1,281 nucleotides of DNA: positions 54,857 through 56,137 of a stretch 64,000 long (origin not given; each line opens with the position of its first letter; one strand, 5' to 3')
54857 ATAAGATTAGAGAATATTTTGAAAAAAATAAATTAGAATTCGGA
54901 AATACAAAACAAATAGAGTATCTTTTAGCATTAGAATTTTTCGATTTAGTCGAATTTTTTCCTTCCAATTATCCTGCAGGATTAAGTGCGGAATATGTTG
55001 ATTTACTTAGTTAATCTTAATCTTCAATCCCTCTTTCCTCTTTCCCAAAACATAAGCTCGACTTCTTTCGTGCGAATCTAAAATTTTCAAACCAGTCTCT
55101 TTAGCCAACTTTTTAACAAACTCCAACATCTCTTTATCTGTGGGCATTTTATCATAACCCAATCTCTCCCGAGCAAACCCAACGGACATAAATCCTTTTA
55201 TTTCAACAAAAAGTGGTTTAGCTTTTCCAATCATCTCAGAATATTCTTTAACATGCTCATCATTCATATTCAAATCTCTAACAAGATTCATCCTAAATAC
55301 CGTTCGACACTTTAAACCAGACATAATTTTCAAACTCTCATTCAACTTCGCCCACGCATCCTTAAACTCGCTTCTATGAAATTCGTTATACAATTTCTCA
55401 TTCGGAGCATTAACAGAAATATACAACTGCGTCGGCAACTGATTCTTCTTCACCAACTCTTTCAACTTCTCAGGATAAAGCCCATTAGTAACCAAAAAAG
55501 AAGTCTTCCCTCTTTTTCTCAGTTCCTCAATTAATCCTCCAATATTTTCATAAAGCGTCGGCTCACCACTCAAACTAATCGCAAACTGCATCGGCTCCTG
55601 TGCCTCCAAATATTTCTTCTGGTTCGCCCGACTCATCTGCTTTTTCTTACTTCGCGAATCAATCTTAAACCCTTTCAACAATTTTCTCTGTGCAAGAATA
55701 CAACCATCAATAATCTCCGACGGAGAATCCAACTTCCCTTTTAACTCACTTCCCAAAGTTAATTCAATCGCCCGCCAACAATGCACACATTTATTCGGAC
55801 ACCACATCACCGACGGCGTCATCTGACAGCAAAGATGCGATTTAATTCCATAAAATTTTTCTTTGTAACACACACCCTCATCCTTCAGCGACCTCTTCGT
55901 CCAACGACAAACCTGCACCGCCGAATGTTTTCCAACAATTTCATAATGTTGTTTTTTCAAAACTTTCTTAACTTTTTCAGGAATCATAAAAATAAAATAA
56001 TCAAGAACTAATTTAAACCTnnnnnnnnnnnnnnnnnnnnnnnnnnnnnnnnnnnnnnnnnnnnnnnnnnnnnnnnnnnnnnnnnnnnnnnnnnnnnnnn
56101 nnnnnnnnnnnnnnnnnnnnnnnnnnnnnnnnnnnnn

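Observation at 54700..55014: A 105-codon coding-like frame containing one in-frame TGA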

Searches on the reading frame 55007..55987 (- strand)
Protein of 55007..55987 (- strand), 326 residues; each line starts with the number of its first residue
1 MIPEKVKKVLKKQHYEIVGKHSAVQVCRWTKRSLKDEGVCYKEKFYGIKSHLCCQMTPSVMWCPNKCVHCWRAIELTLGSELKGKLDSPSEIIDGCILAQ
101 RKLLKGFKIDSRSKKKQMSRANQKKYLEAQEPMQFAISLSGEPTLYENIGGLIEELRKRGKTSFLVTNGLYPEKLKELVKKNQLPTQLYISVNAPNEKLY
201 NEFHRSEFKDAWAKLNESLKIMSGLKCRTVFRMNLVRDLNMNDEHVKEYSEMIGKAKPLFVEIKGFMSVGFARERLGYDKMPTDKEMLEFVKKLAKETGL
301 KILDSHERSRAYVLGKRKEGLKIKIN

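Call 5: search_protein_families(library=pfam, proteins=[window:55007-55987:-], max_evalue=1)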
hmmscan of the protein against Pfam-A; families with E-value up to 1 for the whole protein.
window:55007-55987:- (326 aa): 2 families
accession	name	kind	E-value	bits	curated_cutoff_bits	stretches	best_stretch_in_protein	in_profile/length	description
PF04055.27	Radical_SAM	-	1.2e-13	52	29.5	1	62-246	6-162/166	Radical SAM superfamily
PF08608.17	Wyosine_form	-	1.6e-13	51.1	22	1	255-314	1-61/63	Wyosine base formation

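Call 24: find_homologous_proteins(query=window:55010-55987:-, max_evalue=1e-60)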
Query window:55010-55987:- (326 aa): 4002 proteins with E <= 1e-60 among 6542 candidates; the best 120 are listed.
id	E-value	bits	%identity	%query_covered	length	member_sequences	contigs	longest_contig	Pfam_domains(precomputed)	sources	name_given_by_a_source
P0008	1.8e-215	732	100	100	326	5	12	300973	PF04055.28,PF08608.18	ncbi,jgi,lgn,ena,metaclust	metaclust:\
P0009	4.9e-201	685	94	100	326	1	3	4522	PF04055.28,PF08608.18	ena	-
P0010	1.0e-179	615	83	99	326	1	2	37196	PF04055.28,PF08608.18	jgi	jgi:tRNA wybutosine-synthesizing protein 1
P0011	1.0e-176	605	79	100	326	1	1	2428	PF04055.28,PF08608.18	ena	-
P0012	3.5e-176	603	83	99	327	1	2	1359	PF04055.28,PF08608.18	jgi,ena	-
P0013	5.9e-176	603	81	100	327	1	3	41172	PF04055.28,PF08608.18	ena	-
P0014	6.4e-175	599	80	99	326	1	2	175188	PF04055.28,PF08608.18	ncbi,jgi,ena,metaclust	metaclust:\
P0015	1.6e-173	595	81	97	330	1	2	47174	PF04055.28,PF08608.18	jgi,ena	jgi:tRNA wybutosine-synthesizing protein 1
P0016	2.4e-173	594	81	97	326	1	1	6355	PF04055.28,PF08608.18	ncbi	-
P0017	1.3e-172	592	80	99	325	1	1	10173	PF04055.28,PF08608.18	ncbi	-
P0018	1.6e-172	591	79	99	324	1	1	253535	PF04055.28,PF08608.18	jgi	jgi:tRNA wybutosine-synthesizing protein 1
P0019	1.7e-172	591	78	99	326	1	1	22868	PF04055.28,PF08608.18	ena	-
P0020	2.2e-171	588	79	99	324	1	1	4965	PF04055.28,PF08608.18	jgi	jgi:tRNA wybutosine-synthesizing protein 1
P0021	3.7e-171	587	78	99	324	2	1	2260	PF04055.28,PF08608.18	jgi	-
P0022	1.4e-170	585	81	99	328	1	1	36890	PF04055.28,PF08608.18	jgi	-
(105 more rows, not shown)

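Call 25: find_encoding_contigs(protein=P0009, flank=4000, max_places=6)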
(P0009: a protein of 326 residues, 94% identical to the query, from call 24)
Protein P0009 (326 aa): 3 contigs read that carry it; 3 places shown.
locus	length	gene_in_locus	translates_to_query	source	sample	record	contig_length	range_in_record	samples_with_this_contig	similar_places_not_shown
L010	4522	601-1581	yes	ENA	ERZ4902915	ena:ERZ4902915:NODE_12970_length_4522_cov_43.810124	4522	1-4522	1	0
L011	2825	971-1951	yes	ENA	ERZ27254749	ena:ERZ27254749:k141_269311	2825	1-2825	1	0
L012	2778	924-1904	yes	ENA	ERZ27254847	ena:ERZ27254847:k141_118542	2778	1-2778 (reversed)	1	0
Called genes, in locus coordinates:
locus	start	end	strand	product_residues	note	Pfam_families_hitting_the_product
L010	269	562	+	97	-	-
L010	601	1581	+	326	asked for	PF04055:Radical_SAM, PF08608:Wyosine_form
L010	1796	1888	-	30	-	-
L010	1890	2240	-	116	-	-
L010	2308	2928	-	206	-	-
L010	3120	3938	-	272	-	-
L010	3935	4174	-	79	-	-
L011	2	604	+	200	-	?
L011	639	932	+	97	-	-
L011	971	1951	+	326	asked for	PF04055:Radical_SAM, PF08608:Wyosine_form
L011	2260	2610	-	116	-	-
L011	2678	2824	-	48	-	?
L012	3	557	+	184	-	?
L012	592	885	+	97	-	-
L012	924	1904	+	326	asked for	PF04055:Radical_SAM, PF08608:Wyosine_form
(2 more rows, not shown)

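Call 26: find_encoding_contigs(protein=P0008, flank=3000, max_places=10)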
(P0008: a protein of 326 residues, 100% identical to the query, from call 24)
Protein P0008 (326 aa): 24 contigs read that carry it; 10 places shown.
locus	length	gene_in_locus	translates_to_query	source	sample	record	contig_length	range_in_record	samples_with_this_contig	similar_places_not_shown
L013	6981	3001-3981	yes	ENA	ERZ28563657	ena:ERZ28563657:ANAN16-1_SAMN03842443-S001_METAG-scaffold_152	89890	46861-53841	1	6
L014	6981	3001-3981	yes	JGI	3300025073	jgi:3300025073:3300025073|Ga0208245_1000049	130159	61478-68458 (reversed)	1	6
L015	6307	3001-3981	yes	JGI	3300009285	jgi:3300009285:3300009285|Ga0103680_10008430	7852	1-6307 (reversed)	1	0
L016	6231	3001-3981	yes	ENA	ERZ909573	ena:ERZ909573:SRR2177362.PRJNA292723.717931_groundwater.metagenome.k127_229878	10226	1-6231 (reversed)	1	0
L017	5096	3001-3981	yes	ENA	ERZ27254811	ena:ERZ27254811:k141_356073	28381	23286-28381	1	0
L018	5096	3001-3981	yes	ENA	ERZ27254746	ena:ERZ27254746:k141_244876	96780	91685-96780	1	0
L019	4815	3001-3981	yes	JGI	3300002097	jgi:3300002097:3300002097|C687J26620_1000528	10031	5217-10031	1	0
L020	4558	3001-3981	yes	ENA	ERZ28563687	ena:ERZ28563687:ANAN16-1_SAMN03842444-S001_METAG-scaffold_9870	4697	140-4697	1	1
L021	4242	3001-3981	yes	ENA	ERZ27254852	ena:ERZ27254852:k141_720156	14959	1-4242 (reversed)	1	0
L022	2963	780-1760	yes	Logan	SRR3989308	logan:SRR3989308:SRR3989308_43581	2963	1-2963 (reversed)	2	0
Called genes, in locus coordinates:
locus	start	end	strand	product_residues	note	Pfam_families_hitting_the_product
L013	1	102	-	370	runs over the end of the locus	PF00091:Tubulin, PF12327:FtsZ_C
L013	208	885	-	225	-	-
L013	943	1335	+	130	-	PF21485:IF5A-like_N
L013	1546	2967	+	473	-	PF02163:Peptidase_M50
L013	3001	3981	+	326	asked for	PF04055:Radical_SAM, PF08608:Wyosine_form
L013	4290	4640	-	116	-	-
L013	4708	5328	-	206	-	-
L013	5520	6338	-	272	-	-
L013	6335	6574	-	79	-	-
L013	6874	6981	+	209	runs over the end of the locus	PF00687:Ribosomal_L1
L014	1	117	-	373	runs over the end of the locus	PF00091:Tubulin, PF12327:FtsZ_C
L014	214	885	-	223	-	PF00254:FKBP_C (weak), PF22199:FKBP26_IF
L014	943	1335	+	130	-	PF21485:IF5A-like_N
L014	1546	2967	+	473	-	PF02163:Peptidase_M50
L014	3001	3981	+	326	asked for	PF04055:Radical_SAM, PF08608:Wyosine_form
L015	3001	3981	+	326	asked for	PF04055:Radical_SAM, PF08608:Wyosine_form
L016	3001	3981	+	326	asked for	PF04055:Radical_SAM, PF08608:Wyosine_form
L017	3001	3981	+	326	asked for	PF04055:Radical_SAM, PF08608:Wyosine_form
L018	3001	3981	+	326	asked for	PF04055:Radical_SAM, PF08608:Wyosine_form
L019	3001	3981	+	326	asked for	PF04055:Radical_SAM, PF08608:Wyosine_form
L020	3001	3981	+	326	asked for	PF04055:Radical_SAM, PF08608:Wyosine_form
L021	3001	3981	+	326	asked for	PF04055:Radical_SAM, PF08608:Wyosine_form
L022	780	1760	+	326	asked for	PF04055:Radical_SAM, PF08608:Wyosine_form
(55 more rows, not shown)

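Call 28: find_encoding_contigs(protein=P0010, flank=3500, max_places=2)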
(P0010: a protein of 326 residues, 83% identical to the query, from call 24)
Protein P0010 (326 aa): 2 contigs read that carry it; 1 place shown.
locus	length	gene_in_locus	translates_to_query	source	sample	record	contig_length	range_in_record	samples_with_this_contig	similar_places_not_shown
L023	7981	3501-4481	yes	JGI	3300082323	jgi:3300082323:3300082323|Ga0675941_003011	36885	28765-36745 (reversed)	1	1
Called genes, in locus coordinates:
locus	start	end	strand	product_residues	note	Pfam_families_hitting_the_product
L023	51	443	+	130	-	PF21485:IF5A-like_N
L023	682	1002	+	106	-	-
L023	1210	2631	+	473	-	PF02163:Peptidase_M50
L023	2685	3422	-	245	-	-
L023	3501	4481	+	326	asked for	PF04055:Radical_SAM, PF08608:Wyosine_form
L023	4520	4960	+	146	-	-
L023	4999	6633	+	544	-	-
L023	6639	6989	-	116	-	-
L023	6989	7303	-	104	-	-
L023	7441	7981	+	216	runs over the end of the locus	PF00687:Ribosomal_L1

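Call 29: find_encoding_contigs(protein=P0013, flank=3500, max_places=2)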
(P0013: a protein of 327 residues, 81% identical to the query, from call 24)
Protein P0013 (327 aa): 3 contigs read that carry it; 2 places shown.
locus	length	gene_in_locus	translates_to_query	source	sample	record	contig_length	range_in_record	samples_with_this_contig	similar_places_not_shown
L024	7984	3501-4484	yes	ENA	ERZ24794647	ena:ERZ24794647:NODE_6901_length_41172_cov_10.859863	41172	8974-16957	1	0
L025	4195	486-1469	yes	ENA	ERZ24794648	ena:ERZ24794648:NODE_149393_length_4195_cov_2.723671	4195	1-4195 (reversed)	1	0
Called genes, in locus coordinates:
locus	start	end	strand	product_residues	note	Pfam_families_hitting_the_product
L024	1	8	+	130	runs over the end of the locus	PF21485:IF5A-like_N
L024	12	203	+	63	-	-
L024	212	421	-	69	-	-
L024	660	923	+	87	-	-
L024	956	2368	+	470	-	PF02163:Peptidase_M50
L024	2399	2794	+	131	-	-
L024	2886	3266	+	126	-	-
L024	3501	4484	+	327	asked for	PF04055:Radical_SAM, PF08608:Wyosine_form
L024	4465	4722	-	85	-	-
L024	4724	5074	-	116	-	-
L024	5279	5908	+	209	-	PF00687:Ribosomal_L1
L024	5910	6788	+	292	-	PF00466:Ribosomal_L10, PF17777:RL10P_insert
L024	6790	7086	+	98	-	-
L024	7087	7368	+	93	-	PF00428:Ribosomal_60s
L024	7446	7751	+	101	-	-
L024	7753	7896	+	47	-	-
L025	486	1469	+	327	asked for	PF04055:Radical_SAM, PF08608:Wyosine_form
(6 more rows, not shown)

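Call 30: find_encoding_contigs(protein=P0014, flank=3500, max_places=2)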
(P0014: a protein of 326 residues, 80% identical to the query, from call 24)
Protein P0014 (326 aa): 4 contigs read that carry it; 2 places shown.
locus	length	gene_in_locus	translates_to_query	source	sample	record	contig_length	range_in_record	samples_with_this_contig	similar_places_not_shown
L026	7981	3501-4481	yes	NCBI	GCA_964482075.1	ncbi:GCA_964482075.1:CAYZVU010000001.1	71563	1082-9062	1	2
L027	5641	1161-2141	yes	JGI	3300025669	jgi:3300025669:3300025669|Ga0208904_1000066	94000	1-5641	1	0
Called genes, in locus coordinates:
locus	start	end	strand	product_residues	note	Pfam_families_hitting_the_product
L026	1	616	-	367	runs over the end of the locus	PF00091:Tubulin, PF12327:FtsZ_C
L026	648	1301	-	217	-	PF00254:FKBP_C (weak), PF22199:FKBP26_IF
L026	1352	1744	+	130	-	PF21485:IF5A-like_N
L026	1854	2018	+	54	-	PF13408:Zn_ribbon_recom (faint)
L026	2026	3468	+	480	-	PF02163:Peptidase_M50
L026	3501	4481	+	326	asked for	PF04055:Radical_SAM, PF08608:Wyosine_form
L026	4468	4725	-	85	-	-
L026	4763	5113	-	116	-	-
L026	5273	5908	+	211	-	PF00687:Ribosomal_L1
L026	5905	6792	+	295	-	PF00466:Ribosomal_L10, PF17777:RL10P_insert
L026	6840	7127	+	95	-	PF00428:Ribosomal_60s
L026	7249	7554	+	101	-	-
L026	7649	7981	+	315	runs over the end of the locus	PF00297:Ribosomal_L3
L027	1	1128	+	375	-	?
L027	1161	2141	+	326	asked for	PF04055:Radical_SAM, PF08608:Wyosine_form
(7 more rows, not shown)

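Call 33: find_encoding_contigs(protein=P0015, flank=3000, max_places=1)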
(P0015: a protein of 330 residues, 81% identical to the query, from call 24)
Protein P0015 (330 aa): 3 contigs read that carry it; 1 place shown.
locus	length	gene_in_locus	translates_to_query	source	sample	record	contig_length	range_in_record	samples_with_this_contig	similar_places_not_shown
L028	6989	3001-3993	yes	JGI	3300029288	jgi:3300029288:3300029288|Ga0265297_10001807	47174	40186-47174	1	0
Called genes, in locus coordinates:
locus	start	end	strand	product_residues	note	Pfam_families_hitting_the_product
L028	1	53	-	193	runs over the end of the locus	-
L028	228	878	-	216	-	PF00254:FKBP_C, PF22199:FKBP26_IF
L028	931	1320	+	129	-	PF21485:IF5A-like_N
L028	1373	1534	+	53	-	-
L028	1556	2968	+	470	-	PF02163:Peptidase_M50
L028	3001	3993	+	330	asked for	PF04055:Radical_SAM, PF08608:Wyosine_form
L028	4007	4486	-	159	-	-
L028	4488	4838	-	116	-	-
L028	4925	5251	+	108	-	-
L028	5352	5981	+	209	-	PF00687:Ribosomal_L1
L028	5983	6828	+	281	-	PF00466:Ribosomal_L10, PF17777:RL10P_insert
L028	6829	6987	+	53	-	?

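Call 34: find_encoding_contigs(protein=P0016, flank=3000, max_places=1)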
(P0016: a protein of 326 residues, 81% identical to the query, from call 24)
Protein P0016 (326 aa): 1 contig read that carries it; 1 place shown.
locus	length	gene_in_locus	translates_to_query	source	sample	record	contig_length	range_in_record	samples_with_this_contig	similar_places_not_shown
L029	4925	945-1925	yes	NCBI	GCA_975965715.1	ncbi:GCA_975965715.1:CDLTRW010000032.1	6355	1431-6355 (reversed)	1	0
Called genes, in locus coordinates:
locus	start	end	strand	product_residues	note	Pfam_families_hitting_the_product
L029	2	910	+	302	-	?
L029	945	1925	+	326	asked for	PF04055:Radical_SAM, PF08608:Wyosine_form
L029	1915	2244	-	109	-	-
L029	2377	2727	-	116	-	-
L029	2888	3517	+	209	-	PF00687:Ribosomal_L1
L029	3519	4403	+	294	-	PF00466:Ribosomal_L10, PF17777:RL10P_insert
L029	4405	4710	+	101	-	-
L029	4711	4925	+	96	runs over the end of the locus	PF00428:Ribosomal_60s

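Call 35: find_encoding_contigs(protein=P0022, flank=3000, max_places=1)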
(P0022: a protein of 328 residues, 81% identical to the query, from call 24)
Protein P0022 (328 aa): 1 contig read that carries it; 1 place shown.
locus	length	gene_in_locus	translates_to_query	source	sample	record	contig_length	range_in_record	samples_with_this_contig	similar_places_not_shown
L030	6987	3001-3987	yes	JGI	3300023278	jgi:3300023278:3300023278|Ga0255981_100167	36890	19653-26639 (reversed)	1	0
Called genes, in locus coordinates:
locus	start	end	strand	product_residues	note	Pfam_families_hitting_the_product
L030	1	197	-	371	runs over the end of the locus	PF00091:Tubulin, PF12327:FtsZ_C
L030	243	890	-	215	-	PF00254:FKBP_C, PF22199:FKBP26_IF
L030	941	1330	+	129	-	PF21485:IF5A-like_N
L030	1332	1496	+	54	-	-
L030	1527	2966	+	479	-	PF02163:Peptidase_M50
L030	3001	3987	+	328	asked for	PF04055:Radical_SAM, PF08608:Wyosine_form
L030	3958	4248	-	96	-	-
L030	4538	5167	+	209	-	PF00687:Ribosomal_L1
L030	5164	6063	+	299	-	PF00466:Ribosomal_L10, PF17777:RL10P_insert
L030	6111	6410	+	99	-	PF00428:Ribosomal_60s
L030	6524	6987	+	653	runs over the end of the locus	PF04851:ResIII, PF13307:Helicase_C_2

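Call 58: find_encoding_contigs(protein=P0133, flank=2500, max_places=10)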
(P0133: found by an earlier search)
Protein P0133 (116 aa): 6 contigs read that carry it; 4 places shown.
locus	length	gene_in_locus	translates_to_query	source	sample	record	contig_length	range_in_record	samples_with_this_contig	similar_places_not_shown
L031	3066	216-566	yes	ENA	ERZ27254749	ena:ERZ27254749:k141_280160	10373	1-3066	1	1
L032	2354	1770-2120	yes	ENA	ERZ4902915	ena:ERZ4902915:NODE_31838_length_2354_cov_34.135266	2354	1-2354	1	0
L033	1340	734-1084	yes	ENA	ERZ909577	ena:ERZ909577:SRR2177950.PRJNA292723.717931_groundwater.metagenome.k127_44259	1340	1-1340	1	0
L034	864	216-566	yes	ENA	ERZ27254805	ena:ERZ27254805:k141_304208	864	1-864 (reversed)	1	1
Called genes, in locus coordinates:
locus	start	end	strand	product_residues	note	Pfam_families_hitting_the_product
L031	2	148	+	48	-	?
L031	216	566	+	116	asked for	-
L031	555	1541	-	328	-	PF04055:Radical_SAM, PF08608:Wyosine_form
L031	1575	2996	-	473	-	PF02163:Peptidase_M50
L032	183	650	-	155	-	-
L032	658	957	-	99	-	-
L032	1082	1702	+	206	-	-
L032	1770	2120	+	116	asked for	-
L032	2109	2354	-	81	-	?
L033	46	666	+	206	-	-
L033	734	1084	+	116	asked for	-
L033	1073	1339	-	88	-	?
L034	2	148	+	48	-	?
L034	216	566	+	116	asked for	-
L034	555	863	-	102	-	?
